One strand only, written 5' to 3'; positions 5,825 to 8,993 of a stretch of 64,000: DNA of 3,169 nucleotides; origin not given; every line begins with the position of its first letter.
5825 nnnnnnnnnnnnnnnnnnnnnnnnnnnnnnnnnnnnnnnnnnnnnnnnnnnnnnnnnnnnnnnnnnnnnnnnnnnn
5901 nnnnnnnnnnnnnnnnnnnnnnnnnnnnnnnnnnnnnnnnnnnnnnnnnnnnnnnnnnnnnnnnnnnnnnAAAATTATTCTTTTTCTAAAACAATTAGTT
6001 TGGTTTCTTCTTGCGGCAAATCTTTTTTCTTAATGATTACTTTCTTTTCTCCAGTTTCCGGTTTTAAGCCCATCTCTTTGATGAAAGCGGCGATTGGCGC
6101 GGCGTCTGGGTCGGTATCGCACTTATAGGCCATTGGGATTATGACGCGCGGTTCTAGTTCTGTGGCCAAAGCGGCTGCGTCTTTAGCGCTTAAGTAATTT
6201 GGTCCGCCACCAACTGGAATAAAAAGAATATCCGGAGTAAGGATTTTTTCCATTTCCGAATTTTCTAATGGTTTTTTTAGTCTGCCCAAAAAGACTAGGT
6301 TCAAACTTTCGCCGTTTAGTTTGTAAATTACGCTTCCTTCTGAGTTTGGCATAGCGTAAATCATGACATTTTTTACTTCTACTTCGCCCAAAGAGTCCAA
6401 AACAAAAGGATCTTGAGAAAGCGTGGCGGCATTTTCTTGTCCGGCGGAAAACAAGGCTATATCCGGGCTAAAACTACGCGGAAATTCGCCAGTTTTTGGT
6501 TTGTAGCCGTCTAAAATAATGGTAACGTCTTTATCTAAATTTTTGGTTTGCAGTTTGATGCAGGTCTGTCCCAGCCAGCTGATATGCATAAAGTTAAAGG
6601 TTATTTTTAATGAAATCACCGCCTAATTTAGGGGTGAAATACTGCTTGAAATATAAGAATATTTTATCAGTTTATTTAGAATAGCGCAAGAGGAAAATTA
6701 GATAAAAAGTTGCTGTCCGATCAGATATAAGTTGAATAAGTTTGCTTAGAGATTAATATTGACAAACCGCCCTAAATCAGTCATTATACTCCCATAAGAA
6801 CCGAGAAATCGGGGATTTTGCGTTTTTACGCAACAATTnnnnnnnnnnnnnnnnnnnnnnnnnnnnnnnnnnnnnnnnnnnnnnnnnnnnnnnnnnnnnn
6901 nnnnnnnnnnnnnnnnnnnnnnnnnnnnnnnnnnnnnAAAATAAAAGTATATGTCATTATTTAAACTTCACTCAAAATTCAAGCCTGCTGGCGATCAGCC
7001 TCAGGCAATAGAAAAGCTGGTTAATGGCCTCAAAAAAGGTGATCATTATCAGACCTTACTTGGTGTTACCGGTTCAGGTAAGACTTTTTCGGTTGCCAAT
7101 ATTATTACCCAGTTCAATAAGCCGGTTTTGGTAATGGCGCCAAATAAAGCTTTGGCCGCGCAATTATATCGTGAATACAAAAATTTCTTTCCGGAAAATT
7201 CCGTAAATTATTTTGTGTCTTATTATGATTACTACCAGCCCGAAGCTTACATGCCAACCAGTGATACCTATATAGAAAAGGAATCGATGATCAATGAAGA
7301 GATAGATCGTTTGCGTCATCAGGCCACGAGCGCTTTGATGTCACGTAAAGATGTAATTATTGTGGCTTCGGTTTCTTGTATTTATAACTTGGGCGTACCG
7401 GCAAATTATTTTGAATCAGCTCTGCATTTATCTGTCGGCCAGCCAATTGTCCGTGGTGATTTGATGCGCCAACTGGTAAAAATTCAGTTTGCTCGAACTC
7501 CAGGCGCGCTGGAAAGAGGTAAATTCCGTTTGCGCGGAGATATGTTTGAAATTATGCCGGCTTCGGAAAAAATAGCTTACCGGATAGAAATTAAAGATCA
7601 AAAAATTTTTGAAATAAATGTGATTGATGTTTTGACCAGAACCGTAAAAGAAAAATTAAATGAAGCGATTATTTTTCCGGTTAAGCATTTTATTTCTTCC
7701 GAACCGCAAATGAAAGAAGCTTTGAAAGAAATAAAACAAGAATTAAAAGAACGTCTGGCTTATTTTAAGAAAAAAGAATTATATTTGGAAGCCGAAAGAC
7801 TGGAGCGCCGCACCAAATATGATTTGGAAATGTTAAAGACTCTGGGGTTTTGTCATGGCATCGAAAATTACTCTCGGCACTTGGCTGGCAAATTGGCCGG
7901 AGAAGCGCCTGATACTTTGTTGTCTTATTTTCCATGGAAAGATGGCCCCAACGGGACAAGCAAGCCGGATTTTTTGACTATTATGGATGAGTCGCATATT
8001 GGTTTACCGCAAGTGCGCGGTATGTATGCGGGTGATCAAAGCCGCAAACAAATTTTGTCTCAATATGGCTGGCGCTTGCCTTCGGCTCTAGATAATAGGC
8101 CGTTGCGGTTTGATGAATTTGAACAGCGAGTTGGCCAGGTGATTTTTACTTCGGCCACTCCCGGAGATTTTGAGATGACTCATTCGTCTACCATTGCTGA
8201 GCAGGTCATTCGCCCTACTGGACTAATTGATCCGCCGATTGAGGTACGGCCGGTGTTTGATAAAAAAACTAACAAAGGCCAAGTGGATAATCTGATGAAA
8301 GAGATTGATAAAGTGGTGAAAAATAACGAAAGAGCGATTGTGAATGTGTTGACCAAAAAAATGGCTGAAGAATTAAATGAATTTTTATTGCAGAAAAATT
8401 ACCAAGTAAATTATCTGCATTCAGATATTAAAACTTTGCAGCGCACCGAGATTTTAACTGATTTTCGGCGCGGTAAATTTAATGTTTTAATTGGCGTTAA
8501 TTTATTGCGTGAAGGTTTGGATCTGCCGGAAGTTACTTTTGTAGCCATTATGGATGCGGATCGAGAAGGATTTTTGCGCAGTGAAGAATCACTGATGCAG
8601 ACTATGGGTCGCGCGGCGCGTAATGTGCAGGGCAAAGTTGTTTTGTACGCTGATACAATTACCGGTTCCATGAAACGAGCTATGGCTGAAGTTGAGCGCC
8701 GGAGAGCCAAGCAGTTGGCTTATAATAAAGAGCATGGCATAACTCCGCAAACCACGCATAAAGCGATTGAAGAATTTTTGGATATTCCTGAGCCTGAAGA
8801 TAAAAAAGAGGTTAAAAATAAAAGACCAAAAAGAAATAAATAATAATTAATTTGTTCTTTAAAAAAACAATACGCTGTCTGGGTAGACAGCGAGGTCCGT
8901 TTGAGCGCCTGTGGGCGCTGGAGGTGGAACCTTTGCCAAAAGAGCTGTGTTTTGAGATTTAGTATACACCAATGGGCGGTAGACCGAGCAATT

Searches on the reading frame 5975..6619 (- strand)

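Call 30: search_protein_families(library=pfam, proteins=[window:5975-6619:-], max_evalue=0.001)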
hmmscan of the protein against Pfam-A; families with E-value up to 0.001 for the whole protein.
window:5975-6619:- (214 aa): 1 family
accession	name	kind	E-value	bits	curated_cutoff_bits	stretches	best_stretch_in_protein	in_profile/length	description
PF13483.12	Lactamase_B_3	-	2.5e-20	73.5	24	1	13-164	2-160/160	Beta-lactamase superfamily domain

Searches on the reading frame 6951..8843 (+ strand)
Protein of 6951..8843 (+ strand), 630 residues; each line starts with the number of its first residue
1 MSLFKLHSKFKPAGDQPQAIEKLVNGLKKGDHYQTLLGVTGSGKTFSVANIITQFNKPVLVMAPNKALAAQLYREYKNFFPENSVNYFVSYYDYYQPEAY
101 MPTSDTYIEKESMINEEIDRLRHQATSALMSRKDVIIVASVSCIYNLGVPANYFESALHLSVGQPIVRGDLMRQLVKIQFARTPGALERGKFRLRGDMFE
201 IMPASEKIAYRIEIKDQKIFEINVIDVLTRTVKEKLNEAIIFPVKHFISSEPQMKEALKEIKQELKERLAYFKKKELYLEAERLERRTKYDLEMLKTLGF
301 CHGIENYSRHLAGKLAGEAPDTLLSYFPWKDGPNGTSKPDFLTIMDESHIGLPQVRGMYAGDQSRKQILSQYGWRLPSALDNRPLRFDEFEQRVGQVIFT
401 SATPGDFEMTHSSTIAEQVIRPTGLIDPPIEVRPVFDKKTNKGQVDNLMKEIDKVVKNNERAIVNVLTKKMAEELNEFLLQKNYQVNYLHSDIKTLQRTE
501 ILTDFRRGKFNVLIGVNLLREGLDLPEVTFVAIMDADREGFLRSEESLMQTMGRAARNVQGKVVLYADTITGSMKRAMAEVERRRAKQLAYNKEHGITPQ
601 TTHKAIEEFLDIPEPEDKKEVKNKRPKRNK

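Call 38: find_related_loci(query=window:6951-8843:+, collection=genome_contigs, flank=6000)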
Query window:6951-8843:+ (630 aa) in genome_contigs; peptide patterns used: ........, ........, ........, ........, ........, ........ (x = any residue, [..] = any of these).
271 stretches matched a pattern; 133 encode a relative of the query (tblastn E <= 1e-3); the best 80 are kept; 80 distinct loci.
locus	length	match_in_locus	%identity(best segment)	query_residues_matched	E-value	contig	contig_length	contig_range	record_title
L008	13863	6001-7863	91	1-624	0e+0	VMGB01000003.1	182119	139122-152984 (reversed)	MAG: Parcubacteria group bacterium Gr01-1014_13 G01um101413_scaffold_22, whole genome shotgun sequence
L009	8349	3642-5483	87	1-614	0e+0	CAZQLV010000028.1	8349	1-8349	MAG TPA_asm: uncultured Gammaproteobacteria bacterium isolate SRP193066_co2_436 genome assembly, contig: NODE_4405_lengt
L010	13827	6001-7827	88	3-616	0e+0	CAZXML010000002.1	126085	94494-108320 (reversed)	MAG TPA_asm: uncultured Gammaproteobacteria bacterium isolate SRP119689_co1_192 genome assembly, contig: NODE_114_length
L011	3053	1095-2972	82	1-625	0e+0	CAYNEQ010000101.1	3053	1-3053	MAG TPA_asm: uncultured Gammaproteobacteria bacterium isolate SRP135725_co3_214 genome assembly, contig: NODE_57565_leng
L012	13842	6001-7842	83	1-614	0e+0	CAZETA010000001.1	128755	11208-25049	MAG TPA_asm: uncultured Gammaproteobacteria bacterium isolate SRP298887_co1_128 genome assembly, contig: NODE_47_length_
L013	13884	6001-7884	81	1-628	0e+0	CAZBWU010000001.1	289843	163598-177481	MAG TPA_asm: uncultured Gammaproteobacteria bacterium isolate SRP219642_co6_52 genome assembly, contig: NODE_6_length_28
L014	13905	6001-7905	80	1-617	0e+0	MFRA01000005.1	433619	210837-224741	MAG: Candidatus Magasanikbacteria bacterium RIFOXYD1_FULL_40_23 rifoxyd1_full_scaffold_32, whole genome shotgun sequence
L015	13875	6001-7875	80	1-625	0e+0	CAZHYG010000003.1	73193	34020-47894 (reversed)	MAG TPA_asm: uncultured Gammaproteobacteria bacterium isolate SRP135725_co1_18 genome assembly, contig: NODE_232_length_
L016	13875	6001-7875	80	1-625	0e+0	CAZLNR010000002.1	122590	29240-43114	MAG TPA_asm: uncultured Gammaproteobacteria bacterium isolate SRP286056_co2_342 genome assembly, contig: NODE_122_length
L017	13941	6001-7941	79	1-617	0e+0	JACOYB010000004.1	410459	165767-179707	MAG: Candidatus Magasanikbacteria bacterium isolate NC_groundwater_168_Ag_S-0.1um_42_11 S4_GD2017_2_S1_scaffold_6, whole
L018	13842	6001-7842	82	1-614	0e+0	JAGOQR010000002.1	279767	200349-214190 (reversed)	MAG: Candidatus Magasanikiibacteriota bacterium isolate Gw_Bodden_bin_243 Gw_Bodden_45_length_279767_cov_14.328708, whol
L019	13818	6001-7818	73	3-612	0e+0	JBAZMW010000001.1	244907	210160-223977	MAG: Patescibacteria group bacterium isolate SO_2017_LW4_52 scaffold_140_c1_LW137-91_2017, whole genome shotgun sequence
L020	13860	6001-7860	73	1-612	0e+0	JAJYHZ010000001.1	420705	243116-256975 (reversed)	MAG: bacterium isolate DBS2-1.bin102 NODE_8_length_420705_cov_42.367877, whole genome shotgun sequence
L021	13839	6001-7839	72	3-619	0e+0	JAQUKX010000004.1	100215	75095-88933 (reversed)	MAG: Patescibacteria group bacterium isolate STD1_117 NODE_425_length_100215_cov_3.912817_Sandtown_D1, whole genome shot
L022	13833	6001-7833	72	3-617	0e+0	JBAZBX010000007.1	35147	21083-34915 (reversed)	MAG: Patescibacteria group bacterium isolate SO_2017_GW1_122 NODE_5480_length_35147_cov_2.787293_OW334_2017, whole genom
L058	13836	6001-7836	86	1-617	0e+0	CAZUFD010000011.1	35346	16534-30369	MAG TPA_asm: uncultured Gammaproteobacteria bacterium isolate SRP269290_co6_41 genome assembly, contig: NODE_376_length_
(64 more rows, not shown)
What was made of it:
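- Tried and rejected: UvrB worked (call 38).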

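Call 61: search_protein_families(library=phrogs, proteins=[L017:8094-8477:-, L017:8680-9042:-, L008:7912-8250:-, L009:5644-5943:-, L058:8467-8880:-], max_evalue=0.01)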
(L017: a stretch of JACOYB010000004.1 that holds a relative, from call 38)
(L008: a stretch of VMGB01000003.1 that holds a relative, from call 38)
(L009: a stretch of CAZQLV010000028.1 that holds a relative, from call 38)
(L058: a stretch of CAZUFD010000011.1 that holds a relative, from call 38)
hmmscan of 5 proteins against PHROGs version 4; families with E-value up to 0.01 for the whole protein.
L017:8094-8477:- (127 aa): 1 family
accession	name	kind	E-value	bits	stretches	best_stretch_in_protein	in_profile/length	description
phrog_731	-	unknown function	0.0041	17.5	1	5-62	2-59/227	-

L017:8680-9042:- (120 aa): 0 families

L008:7912-8250:- (112 aa): 0 families

L009:5644-5943:- (99 aa): 0 families

L058:8467-8880:- (137 aa): 0 families

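Call 62: search_protein_families(library=padloc, proteins=[L017:8094-8477:-, L017:8680-9042:-, L008:7912-8250:-, L009:5644-5943:-, L058:8467-8880:-], max_evalue=0.01)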
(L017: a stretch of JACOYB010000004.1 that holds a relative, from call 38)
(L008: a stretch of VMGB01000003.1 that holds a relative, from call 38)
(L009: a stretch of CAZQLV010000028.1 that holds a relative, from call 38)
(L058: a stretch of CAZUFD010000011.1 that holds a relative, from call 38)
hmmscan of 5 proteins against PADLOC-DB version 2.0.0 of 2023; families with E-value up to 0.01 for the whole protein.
L017:8094-8477:- (127 aa): 0 families

L017:8680-9042:- (120 aa): 0 families

L008:7912-8250:- (112 aa): 0 families

L009:5644-5943:- (99 aa): 0 families

L058:8467-8880:- (137 aa): 0 families
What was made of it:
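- On Horizontally acquired islet: No PHROG or PADLOC match was specific to the family; some members weakly hit phrog_731, of unknown function (calls 61, 62).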

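Call 77: search_protein_families(library=pfam, proteins=[L008:7912-8250:-, L009:5644-5943:-, L017:8094-8477:-, L017:8680-9042:-], max_evalue=0.1)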
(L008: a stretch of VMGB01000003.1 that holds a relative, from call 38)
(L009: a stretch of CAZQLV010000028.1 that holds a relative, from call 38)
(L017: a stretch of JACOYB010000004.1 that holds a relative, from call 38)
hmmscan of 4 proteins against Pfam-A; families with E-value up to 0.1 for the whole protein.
L008:7912-8250:- (112 aa): 0 families

L009:5644-5943:- (99 aa): 1 family
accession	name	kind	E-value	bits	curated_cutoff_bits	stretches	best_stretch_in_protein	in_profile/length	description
PF20248.3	DUF6603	-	0.024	13.7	27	1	8-67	225-286/502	Family of unknown function (DUF6603)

L017:8094-8477:- (127 aa): 1 family
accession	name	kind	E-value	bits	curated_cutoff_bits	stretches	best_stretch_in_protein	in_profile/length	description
PF00072.30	Response_reg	-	0.051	14.2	30.2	0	7-113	1-99/111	Response regulator receiver domain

L017:8680-9042:- (120 aa): 0 families
